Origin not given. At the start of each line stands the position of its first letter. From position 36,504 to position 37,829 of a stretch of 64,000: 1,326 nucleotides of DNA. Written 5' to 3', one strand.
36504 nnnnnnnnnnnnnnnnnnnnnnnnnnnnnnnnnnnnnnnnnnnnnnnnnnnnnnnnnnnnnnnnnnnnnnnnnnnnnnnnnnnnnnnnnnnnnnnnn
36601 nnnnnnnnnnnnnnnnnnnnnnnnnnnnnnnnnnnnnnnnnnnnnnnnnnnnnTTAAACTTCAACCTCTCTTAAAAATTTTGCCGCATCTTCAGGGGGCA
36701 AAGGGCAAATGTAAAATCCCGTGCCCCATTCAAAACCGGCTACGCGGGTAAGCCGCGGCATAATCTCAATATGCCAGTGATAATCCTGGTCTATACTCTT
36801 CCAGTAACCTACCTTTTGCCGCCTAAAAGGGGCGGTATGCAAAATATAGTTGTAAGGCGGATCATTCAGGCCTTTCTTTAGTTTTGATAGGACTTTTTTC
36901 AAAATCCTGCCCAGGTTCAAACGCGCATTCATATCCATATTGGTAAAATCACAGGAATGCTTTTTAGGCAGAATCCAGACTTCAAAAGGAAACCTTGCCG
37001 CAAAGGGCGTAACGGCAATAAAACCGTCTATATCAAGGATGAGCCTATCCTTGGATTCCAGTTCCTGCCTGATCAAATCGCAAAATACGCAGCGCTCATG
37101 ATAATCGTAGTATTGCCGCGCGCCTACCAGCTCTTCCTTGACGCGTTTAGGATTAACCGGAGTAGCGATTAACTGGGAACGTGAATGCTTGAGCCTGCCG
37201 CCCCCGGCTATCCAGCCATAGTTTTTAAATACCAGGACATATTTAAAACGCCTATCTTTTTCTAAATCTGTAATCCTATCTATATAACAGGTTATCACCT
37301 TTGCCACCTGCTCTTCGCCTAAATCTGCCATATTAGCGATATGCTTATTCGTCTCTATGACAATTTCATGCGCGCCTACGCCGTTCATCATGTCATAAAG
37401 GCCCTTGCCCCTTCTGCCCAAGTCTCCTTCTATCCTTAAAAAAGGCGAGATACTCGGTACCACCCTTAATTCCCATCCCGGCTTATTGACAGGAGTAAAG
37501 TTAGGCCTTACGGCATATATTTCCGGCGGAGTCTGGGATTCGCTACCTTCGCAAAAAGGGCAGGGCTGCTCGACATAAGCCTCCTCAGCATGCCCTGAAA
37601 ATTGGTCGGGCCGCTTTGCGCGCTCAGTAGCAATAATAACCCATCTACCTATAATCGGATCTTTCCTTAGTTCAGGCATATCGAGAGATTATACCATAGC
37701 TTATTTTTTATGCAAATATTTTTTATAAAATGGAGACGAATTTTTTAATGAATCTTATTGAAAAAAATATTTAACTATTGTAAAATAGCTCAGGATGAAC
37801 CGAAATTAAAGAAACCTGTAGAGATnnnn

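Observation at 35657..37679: Tandem GalT-family paralogs, one lacking the nucleophilic histidine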

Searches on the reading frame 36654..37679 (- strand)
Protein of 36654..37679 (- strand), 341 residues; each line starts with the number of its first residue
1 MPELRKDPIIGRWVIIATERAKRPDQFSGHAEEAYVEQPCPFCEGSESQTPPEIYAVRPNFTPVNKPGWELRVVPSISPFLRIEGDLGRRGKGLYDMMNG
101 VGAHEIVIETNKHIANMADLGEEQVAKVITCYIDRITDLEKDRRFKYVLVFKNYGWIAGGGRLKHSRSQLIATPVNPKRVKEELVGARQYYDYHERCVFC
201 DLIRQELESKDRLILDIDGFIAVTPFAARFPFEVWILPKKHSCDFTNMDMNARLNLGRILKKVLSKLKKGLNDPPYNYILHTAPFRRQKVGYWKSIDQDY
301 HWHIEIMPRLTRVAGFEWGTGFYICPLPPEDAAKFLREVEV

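Call 4: search_protein_families(library=pfam, proteins=[window:36654-37679:-], max_evalue=0.01)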
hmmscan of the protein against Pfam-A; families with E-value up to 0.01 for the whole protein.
window:36654-37679:- (341 aa): 5 families
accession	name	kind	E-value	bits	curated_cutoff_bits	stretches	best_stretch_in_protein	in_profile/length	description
PF02744.22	GalP_UDP_tr_C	-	4e-12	46.6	29.2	1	188-306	6-119/165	Galactose-1-phosphate uridyl transferase, C-terminal domain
PF16285.10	DUF4931_N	-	3.5e-10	40.5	24.1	1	104-171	53-119/124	Domain of unknown function (DUF4931) N-terminal domain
PF16268.10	DUF4921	-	4.3e-09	36.2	28.5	0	111-231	186-301/425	Domain of unknown function (DUF4921)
PF01087.27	GalP_UDP_transf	-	1.7e-07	32.3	22.1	1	93-172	101-179/184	Galactose-1-phosphate uridyl transferase, N-terminal domain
PF01230.28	HIT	-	0.00015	22.8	21.5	0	208-280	3-75/98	HIT domain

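Call 5: search_protein_families(library=ncbifam, proteins=[window:36654-37679:-], max_evalue=0.01)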
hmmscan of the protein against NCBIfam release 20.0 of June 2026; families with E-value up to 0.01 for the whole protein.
window:36654-37679:- (341 aa): 2 families
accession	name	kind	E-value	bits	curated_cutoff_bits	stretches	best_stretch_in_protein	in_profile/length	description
NF008724.0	PRK11720.1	equivalog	4.8e-36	124.6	448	1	3-316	11-309/348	UDP-glucose--hexose-1-phosphate uridylyltransferase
TIGR00209.1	galT_1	equivalog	4.8e-29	101.4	102.1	1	4-314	13-308/349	galactose-1-phosphate uridylyltransferase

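Call 6: search_solved_structures(query=window:36654-37679:-, max_evalue=0.001, show_alignments=3)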
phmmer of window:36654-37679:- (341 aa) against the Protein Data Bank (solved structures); distinct sequences matched with E-value up to 0.001: 9.
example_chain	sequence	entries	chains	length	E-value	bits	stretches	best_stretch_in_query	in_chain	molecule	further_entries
1z84_A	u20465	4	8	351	4.4e-72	246.6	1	2-340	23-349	galactose-1-phosphate uridyl transferase-like protein | putative galactose-1-phosphate uridyl transferase | Probable galactose-1-phosphate uridyl transferase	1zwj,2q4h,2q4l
2h39_A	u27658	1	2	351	8.3e-72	245.7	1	2-340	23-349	Probable galactose-1-phosphate uridyl transferase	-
6k5z_A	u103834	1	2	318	6.6e-32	114.4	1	3-335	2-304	Galactose-1-phosphate uridylyltransferase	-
6k9z_A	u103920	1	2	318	1.8e-31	113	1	3-335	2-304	Galactose-1-phosphate uridylyltransferase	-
1hxq_A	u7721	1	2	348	8.1e-19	71.4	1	2-295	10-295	HEXOSE-1-PHOSPHATE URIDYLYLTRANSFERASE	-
1gup_A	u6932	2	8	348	1.5e-18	70.5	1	2-295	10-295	GALACTOSE-1-PHOSPHATE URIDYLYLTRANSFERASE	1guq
1hxp_A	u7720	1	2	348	1.6e-18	70.4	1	2-295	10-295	HEXOSE-1-PHOSPHATE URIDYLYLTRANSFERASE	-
5in3_B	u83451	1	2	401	1.8e-14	57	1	140-337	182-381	Galactose-1-phosphate uridylyltransferase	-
6gqd_A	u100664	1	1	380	1.9e-14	57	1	140-337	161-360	Galactose-1-phosphate uridylyltransferase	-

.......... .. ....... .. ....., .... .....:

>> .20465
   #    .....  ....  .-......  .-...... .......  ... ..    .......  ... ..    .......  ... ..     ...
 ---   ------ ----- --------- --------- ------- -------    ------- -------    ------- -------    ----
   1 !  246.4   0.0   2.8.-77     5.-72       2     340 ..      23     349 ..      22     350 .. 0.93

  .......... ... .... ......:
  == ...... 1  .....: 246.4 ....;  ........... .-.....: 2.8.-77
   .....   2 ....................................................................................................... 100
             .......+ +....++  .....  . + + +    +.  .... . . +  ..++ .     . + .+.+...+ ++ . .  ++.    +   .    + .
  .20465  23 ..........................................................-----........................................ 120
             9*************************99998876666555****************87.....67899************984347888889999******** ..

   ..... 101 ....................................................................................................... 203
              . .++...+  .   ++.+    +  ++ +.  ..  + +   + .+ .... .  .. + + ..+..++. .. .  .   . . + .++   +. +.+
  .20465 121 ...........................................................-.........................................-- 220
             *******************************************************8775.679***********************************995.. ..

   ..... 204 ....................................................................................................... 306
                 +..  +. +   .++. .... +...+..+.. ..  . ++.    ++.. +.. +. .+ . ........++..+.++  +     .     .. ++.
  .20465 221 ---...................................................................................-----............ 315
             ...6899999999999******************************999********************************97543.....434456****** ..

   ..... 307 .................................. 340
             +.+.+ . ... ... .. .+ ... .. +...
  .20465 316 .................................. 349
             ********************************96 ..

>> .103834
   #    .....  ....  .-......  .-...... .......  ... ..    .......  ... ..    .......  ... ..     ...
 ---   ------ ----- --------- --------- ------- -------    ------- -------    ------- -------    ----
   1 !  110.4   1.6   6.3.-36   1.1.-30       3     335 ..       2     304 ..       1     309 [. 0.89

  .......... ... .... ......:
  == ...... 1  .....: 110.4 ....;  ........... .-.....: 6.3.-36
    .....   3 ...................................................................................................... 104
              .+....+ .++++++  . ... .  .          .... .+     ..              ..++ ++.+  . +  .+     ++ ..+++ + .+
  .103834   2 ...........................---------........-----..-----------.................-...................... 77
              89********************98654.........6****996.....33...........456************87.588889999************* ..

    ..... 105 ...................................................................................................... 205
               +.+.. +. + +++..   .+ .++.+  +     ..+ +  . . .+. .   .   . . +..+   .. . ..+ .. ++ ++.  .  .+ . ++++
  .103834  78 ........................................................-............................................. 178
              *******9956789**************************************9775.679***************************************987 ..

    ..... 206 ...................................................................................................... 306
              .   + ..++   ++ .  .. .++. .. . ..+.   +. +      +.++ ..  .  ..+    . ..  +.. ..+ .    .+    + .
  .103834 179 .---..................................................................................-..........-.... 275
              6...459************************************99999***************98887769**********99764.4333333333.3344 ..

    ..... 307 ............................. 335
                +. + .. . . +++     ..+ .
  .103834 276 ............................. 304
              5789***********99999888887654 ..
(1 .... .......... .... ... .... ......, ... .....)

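Call 8: find_homologous_proteins(query=window:36654-37679:-, max_evalue=1e-20)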
Query window:36654-37679:- (341 aa): 8000 proteins with E <= 1e-20 among 8000 candidates; the best 120 are listed.
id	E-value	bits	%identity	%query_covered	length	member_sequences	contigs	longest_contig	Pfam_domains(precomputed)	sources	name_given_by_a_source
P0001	6.7e-221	751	91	100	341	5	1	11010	PF16268.11,PF16285.11,PF01230.30,PF02744.23,PF01087.28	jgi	-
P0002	9.0e-219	744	92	100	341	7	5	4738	PF16268.11,PF16285.11,PF01230.30,PF02744.23,PF01087.28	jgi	jgi:UDPglucose--hexose-1-phosphate uridylyltransferase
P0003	1.7e-212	723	87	100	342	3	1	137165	PF16268.11,PF16285.11,PF02744.23,PF01087.28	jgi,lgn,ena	-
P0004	5.6e-212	722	87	100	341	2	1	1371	PF16268.11,PF16285.11,PF02744.23,PF01087.28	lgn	-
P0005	2.3e-211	720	87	100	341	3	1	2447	PF16268.11,PF16285.11,PF02744.23,PF01087.28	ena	-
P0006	3.2e-211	719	86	100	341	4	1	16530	PF16268.11,PF16285.11,PF02744.23,PF01087.28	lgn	-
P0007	7.6e-211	718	87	100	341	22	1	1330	PF16268.11,PF16285.11,PF01230.30,PF02744.23,PF01087.28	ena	-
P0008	7.6e-211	718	86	100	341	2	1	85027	PF16268.11,PF16285.11,PF02744.23,PF01087.28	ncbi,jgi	ncbi:MAG: galactose-1-phosphate uridylyltransferase [Candidatus Omnitrophota bacterium]|jgi:UDPgluco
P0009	9.4e-211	718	87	100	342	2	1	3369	PF16268.11,PF16285.11,PF02744.23,PF01087.28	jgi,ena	-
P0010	1.1e-210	717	86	100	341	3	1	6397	PF16268.11,PF16285.11,PF02744.23,PF01087.28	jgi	jgi:UDPglucose--hexose-1-phosphate uridylyltransferase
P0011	1.4e-210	717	86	100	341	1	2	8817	PF16268.11,PF16285.11,PF02744.23,PF01087.28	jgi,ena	jgi:UDPglucose--hexose-1-phosphate uridylyltransferase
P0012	1.6e-210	717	88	100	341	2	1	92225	PF16268.11,PF16285.11,PF02744.23,PF01087.28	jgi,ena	-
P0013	2.7e-210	716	87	100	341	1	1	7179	PF16268.11,PF16285.11,PF02744.23,PF01087.28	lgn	-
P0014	1.4e-209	714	85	100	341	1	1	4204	PF16268.11,PF16285.11,PF02744.23,PF01087.28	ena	-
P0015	1.6e-209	714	87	100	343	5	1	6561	PF16268.11,PF16285.11,PF02744.23,PF01087.28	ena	-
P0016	1.8e-209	713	86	100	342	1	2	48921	PF16268.11,PF16285.11,PF02744.23,PF01087.28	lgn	-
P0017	8.4e-209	711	86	99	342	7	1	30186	PF16268.11,PF16285.11,PF01230.30,PF02744.23,PF01087.28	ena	-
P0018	1.0e-208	711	86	100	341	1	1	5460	PF16268.11,PF16285.11,PF02744.23,PF01087.28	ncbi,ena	-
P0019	1.3e-208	711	87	100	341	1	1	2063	PF16268.11,PF16285.11,PF01230.30,PF02744.23,PF01087.28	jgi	jgi:UDPglucose--hexose-1-phosphate uridylyltransferase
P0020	1.4e-208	711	85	100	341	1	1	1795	PF16268.11,PF16285.11,PF02744.23,PF01087.28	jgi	jgi:UDPglucose--hexose-1-phosphate uridylyltransferase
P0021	1.5e-208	710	86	99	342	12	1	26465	PF16268.11,PF16285.11,PF01230.30,PF02744.23,PF01087.28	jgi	-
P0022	2.1e-208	710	85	100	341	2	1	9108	PF16268.11,PF16285.11,PF02744.23,PF01087.28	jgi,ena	-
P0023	3.5e-208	709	83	100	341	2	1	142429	PF16268.11,PF16285.11,PF02744.23,PF01087.28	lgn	-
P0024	3.8e-208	709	86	100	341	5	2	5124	PF16268.11,PF16285.11,PF02744.23,PF01087.28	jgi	jgi:UDPglucose--hexose-1-phosphate uridylyltransferase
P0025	5.0e-208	709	83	100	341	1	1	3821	PF16268.11,PF16285.11,PF02744.23,PF01087.28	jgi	jgi:UDPglucose--hexose-1-phosphate uridylyltransferase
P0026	5.6e-208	709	84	100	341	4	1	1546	PF16268.11,PF16285.11,PF02744.23,PF01087.28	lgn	-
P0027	8.1e-208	708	85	100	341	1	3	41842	PF16268.11,PF16285.11,PF02744.23,PF01087.28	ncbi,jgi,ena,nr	ncbi:galactose-1-phosphate uridylyltransferase [bacterium]|nr:MAG: galactose-1-phosphate uridylyltra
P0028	8.5e-208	708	85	100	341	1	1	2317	PF16268.11,PF16285.11,PF01230.30,PF02744.23,PF01087.28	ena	-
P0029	9.0e-208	708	85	100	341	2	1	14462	PF16268.11,PF16285.11,PF02744.23,PF01087.28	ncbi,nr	ncbi:MAG: galactose-1-phosphate uridylyltransferase [Candidatus Omnitrophica bacterium]|nr:galactose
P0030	1.1e-207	708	85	100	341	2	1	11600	PF16268.11,PF16285.11,PF02744.23,PF01087.28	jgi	-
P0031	2.9e-207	706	85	100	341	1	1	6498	PF16268.11,PF16285.11,PF02744.23,PF01087.28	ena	-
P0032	3.7e-207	706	85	99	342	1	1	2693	PF16268.11,PF16285.11,PF02744.23,PF01087.28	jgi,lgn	jgi:UDPglucose--hexose-1-phosphate uridylyltransferase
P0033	8.1e-207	705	86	100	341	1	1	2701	PF16268.11,PF16285.11,PF02744.23,PF01087.28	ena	-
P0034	1.2e-206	704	85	100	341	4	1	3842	PF16268.11,PF16285.11,PF02744.23,PF01087.28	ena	-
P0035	2.3e-206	703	84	100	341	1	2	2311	PF16268.11,PF16285.11,PF01230.30,PF02744.23,PF01087.28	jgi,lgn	-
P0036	3.1e-206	703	85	100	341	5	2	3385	PF16268.11,PF16285.11,PF01230.30,PF02744.23,PF01087.28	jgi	jgi:UDPglucose--hexose-1-phosphate uridylyltransferase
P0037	3.3e-206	703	86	100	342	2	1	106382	PF16268.11,PF16285.11,PF02744.23,PF01087.28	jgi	-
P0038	3.8e-206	702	84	100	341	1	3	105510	PF16268.11,PF16285.11,PF02744.23,PF01087.28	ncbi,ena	-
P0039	4.5e-206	702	85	100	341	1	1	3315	PF16268.11,PF16285.11,PF01230.30,PF02744.23,PF01087.28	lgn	-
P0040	5.7e-206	702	84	100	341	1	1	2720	PF16268.11,PF16285.11,PF02744.23,PF01087.28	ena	-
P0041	5.9e-206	702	84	100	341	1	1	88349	PF16268.11,PF16285.11,PF01230.30,PF02744.23,PF01087.28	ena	-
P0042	7.1e-206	702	85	99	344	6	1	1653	PF16268.11,PF16285.11,PF02744.23,PF01087.28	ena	-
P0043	7.4e-206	702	84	100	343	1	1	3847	PF16268.11,PF16285.11,PF02744.23,PF01087.28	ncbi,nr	ncbi:MAG: galactose-1-phosphate uridylyltransferase [Candidatus Omnitrophica bacterium]|nr:galactose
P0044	9.6e-206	701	85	100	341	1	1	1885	PF16268.11,PF16285.11,PF01230.30,PF02744.23,PF01087.28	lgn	-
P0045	1.0e-205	701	85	100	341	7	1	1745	PF16268.11,PF16285.11,PF02744.23,PF01087.28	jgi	-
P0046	1.1e-205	701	85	100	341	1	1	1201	PF16268.11,PF16285.11,PF02744.23,PF01087.28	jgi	jgi:UDPglucose--hexose-1-phosphate uridylyltransferase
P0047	1.2e-205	701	85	100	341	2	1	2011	PF16268.11,PF16285.11,PF02744.23,PF01087.28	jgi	-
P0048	1.5e-205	701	84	100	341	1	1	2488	PF16268.11,PF16285.11,PF01230.30,PF02744.23,PF01087.28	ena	-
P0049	2.1e-205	700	84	100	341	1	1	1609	PF16268.11,PF16285.11,PF01230.30,PF02744.23,PF01087.28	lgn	-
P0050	2.3e-205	700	84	100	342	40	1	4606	PF16268.11,PF16285.11,PF02744.23,PF01087.28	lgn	-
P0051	2.4e-205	700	84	100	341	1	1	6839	PF16268.11,PF16285.11,PF02744.23,PF01087.28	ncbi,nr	ncbi:MAG: galactose-1-phosphate uridylyltransferase [Candidatus Omnitrophica bacterium]|nr:galactose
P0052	2.9e-205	700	84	100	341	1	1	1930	PF16268.11,PF16285.11,PF02744.23,PF01087.28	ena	-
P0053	4.2e-205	699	83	100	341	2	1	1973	PF16268.11,PF16285.11,PF02744.23,PF01087.28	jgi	jgi:UDPglucose--hexose-1-phosphate uridylyltransferase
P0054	4.4e-205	699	84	100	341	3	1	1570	PF16268.11,PF16285.11,PF02744.23,PF01087.28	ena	-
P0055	4.7e-205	699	84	99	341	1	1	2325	PF16268.11,PF16285.11,PF02744.23,PF01087.28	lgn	-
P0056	7.3e-205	698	84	100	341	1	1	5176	PF16268.11,PF16285.11,PF01230.30,PF02744.23,PF01087.28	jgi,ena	-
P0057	8.3e-205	698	85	100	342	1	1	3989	PF16268.11,PF16285.11,PF02744.23,PF01087.28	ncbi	-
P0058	9.5e-205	698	84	99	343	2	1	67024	PF16268.11,PF16285.11,PF02744.23,PF01087.28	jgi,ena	-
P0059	1.1e-204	698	84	100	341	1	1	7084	PF16268.11,PF16285.11,PF01230.30,PF02744.23,PF01087.28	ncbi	ncbi:MAG: galactose-1-phosphate uridylyltransferase [Candidatus Omnitrophota bacterium]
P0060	1.3e-204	697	83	100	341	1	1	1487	PF16268.11,PF16285.11,PF02744.23,PF01087.28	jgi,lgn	jgi:UDPglucose--hexose-1-phosphate uridylyltransferase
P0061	1.7e-204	697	83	100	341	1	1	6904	PF16268.11,PF16285.11,PF02744.23,PF01087.28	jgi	jgi:UDPglucose--hexose-1-phosphate uridylyltransferase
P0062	1.7e-204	697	84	100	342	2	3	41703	PF16268.11,PF16285.11,PF01230.30,PF02744.23,PF01087.28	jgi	-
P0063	2.2e-204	697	84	100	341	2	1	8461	PF16268.11,PF16285.11,PF01230.30,PF02744.23,PF01087.28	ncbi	-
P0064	2.6e-204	696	83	99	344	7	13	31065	PF16268.11,PF16285.11,PF02744.23,PF01087.28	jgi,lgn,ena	-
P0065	2.6e-204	696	84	100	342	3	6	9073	PF16268.11,PF16285.11,PF02744.23,PF01087.28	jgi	jgi:UDPglucose--hexose-1-phosphate uridylyltransferase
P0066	2.8e-204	696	84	100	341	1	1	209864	PF16268.11,PF16285.11,PF02744.23,PF01087.28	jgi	-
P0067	3.2e-204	696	85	99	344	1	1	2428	PF16268.11,PF16285.11,PF02744.23,PF01087.28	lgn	-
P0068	3.9e-204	696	83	100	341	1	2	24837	PF16268.11,PF16285.11,PF02744.23,PF01087.28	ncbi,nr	ncbi:MAG: galactose-1-phosphate uridylyltransferase [Candidatus Omnitrophica bacterium]|nr:galactose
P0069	4.4e-204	696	84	100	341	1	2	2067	PF16268.11,PF16285.11,PF02744.23,PF01087.28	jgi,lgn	jgi:UDPglucose--hexose-1-phosphate uridylyltransferase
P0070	5.9e-204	695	81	100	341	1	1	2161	PF16268.11,PF16285.11,PF02744.23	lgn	-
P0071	6.4e-204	695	86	99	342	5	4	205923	PF16268.11,PF16285.11,PF02744.23,PF01087.28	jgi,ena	jgi:UDPglucose--hexose-1-phosphate uridylyltransferase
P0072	6.4e-204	695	83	100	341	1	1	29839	PF16268.11,PF16285.11,PF02744.23,PF01087.28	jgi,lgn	jgi:UDPglucose--hexose-1-phosphate uridylyltransferase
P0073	8.2e-204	695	84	100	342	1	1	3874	PF16268.11,PF16285.11,PF02744.23,PF01087.28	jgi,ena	jgi:UDPglucose--hexose-1-phosphate uridylyltransferase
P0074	8.5e-204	695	83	100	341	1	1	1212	PF16268.11,PF16285.11,PF01230.30,PF02744.23,PF01087.28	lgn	-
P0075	1.6e-203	694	83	100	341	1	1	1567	PF16268.11,PF16285.11,PF02744.23,PF01087.28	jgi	jgi:UDPglucose--hexose-1-phosphate uridylyltransferase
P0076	1.8e-203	694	85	99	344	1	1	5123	PF16268.11,PF16285.11,PF02744.23,PF01087.28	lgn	-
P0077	3.6e-203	693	82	100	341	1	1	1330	PF16268.11,PF16285.11,PF01230.30,PF02744.23,PF01087.28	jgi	-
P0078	4.2e-203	692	82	100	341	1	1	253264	PF16268.11,PF16285.11,PF01230.30,PF02744.23,PF01087.28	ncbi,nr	ncbi:MAG: galactose-1-phosphate uridylyltransferase [Omnitrophica WOR_2 bacterium RBG_13_41_10]|nr:M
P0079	4.3e-203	692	83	100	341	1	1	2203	PF16268.11,PF16285.11,PF01230.30,PF02744.23,PF01087.28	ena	-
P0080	5.0e-203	692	82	100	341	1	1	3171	PF16268.11,PF16285.11,PF02744.23,PF01087.28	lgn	-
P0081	5.8e-203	692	83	100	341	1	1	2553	PF16268.11,PF16285.11,PF01230.30,PF02744.23,PF01087.28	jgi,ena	jgi:UDPglucose--hexose-1-phosphate uridylyltransferase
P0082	8.1e-203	692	83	100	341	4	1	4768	PF16268.11,PF16285.11,PF02744.23,PF01087.28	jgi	jgi:UDPglucose--hexose-1-phosphate uridylyltransferase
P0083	8.8e-203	691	85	100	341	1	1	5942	PF16268.11,PF16285.11,PF01230.30,PF02744.23,PF01087.28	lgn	-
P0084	1.3e-202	691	83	100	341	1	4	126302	PF16268.11,PF16285.11,PF02744.23,PF01087.28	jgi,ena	jgi:UDPglucose--hexose-1-phosphate uridylyltransferase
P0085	1.3e-202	691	83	100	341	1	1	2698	PF16268.11,PF16285.11,PF02744.23,PF01087.28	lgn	-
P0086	1.3e-202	691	82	100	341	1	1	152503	PF16268.11,PF16285.11,PF02744.23,PF01087.28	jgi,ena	-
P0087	1.3e-202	691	83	99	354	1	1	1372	PF16268.11,PF16285.11,PF02744.23,PF01087.28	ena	-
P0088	2.4e-202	690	83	100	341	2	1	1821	PF16268.11,PF16285.11,PF02744.23,PF01087.28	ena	-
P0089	2.5e-202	690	83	100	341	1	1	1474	PF16268.11,PF16285.11,PF02744.23,PF01087.28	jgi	jgi:UDPglucose--hexose-1-phosphate uridylyltransferase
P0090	2.7e-202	690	85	99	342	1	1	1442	PF16268.11,PF16285.11,PF01230.30,PF02744.23,PF01087.28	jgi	-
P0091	2.9e-202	690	83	100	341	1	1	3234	PF16268.11,PF16285.11,PF02744.23,PF01087.28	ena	-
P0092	3.1e-202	690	83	100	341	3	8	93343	PF16268.11,PF16285.11,PF01230.30,PF02744.23,PF01087.28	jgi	jgi:UDPglucose--hexose-1-phosphate uridylyltransferase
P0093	3.9e-202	689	84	100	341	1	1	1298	PF16268.11,PF16285.11,PF01230.30,PF02744.23,PF01087.28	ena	-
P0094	4.3e-202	689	82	100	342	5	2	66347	PF16268.11,PF16285.11,PF01230.30,PF02744.23,PF01087.28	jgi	jgi:UDPglucose--hexose-1-phosphate uridylyltransferase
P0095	4.7e-202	689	82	100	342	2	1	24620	PF16268.11,PF11969.14,PF16285.11,PF01230.30,PF02744.23,PF01087.28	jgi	-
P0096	5.2e-202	689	83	100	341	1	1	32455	PF16268.11,PF16285.11,PF01230.30,PF02744.23,PF01087.28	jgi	jgi:UDPglucose--hexose-1-phosphate uridylyltransferase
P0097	6.0e-202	689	83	100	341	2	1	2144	PF16268.11,PF16285.11,PF02744.23,PF01087.28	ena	-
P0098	6.7e-202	689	82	100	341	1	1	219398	PF16268.11,PF16285.11,PF02744.23,PF01087.28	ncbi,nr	ncbi:MAG: galactose-1-phosphate uridylyltransferase [Candidatus Omnitrophica bacterium]|nr:galactose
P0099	7.9e-202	688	82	100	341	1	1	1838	PF16268.11,PF16285.11,PF02744.23,PF01087.28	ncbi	-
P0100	7.9e-202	688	82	100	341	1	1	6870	PF16268.11,PF16285.11,PF01230.30,PF02744.23,PF01087.28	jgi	jgi:UDPglucose--hexose-1-phosphate uridylyltransferase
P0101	1.0e-201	688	84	100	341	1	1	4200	PF16268.11,PF16285.11,PF01230.30,PF02744.23,PF01087.28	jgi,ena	-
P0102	1.0e-201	688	81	100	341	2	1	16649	PF16268.11,PF16285.11,PF02744.23,PF01087.28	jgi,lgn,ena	-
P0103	1.5e-201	687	83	99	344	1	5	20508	PF16268.11,PF16285.11,PF01230.30,PF02744.23,PF01087.28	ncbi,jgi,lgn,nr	ncbi:MAG: DUF4931 domain-containing protein [Candidatus Omnitrophica bacterium]|nr:DUF4931 domain-co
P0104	1.8e-201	687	83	100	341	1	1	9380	PF16268.11,PF16285.11,PF02744.23,PF01087.28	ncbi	-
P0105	2.0e-201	687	82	100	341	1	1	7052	PF16268.11,PF16285.11,PF02744.23,PF01087.28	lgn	-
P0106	2.4e-201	687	82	100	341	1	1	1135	PF16268.11,PF16285.11,PF02744.23,PF01087.28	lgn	-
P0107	2.5e-201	687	81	100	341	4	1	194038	PF16268.11,PF16285.11,PF01230.30,PF02744.23,PF01087.28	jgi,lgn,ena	-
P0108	2.7e-201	687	83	99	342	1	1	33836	PF16268.11,PF16285.11,PF02744.23,PF01087.28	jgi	-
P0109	3.8e-201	686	83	99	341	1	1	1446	PF16268.11,PF16285.11,PF02744.23,PF01087.28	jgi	-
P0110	4.5e-201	686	84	99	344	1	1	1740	PF16268.11,PF16285.11,PF02744.23,PF01087.28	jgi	jgi:UDPglucose--hexose-1-phosphate uridylyltransferase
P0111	5.1e-201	686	82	100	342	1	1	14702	PF16268.11,PF16285.11,PF01230.30,PF02744.23,PF01087.28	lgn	-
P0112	5.7e-201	685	83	100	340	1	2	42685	PF16268.11,PF16285.11,PF02744.23,PF01087.28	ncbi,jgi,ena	ncbi:MAG: galactose-1-phosphate uridylyltransferase [Candidatus Omnitrophota bacterium]|jgi:UDPgluco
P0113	6.4e-201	685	83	100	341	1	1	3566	PF16268.11,PF16285.11,PF02744.23,PF01087.28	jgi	-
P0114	6.4e-201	685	82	100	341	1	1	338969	PF16268.11,PF16285.11,PF01230.30,PF02744.23,PF01087.28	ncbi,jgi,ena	ncbi:MAG: galactose-1-phosphate uridylyltransferase [Candidatus Omnitrophota bacterium]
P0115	7.3e-201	685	83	100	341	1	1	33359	PF16268.11,PF16285.11,PF02744.23,PF01087.28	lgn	-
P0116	7.6e-201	685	81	100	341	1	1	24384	PF16268.11,PF16285.11,PF02744.23,PF01087.28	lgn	-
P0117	7.7e-201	685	83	100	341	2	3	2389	PF16268.11,PF16285.11,PF01230.30,PF02744.23,PF01087.28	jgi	jgi:UDPglucose--hexose-1-phosphate uridylyltransferase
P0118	8.0e-201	685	81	100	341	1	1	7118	PF16268.11,PF16285.11,PF02744.23,PF01087.28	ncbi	-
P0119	1.6e-200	684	80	100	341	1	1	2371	PF16268.11,PF16285.11,PF01230.30,PF02744.23,PF01087.28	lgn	-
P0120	1.6e-200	684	83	100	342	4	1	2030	PF16268.11,PF16285.11,PF02744.23,PF01087.28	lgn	-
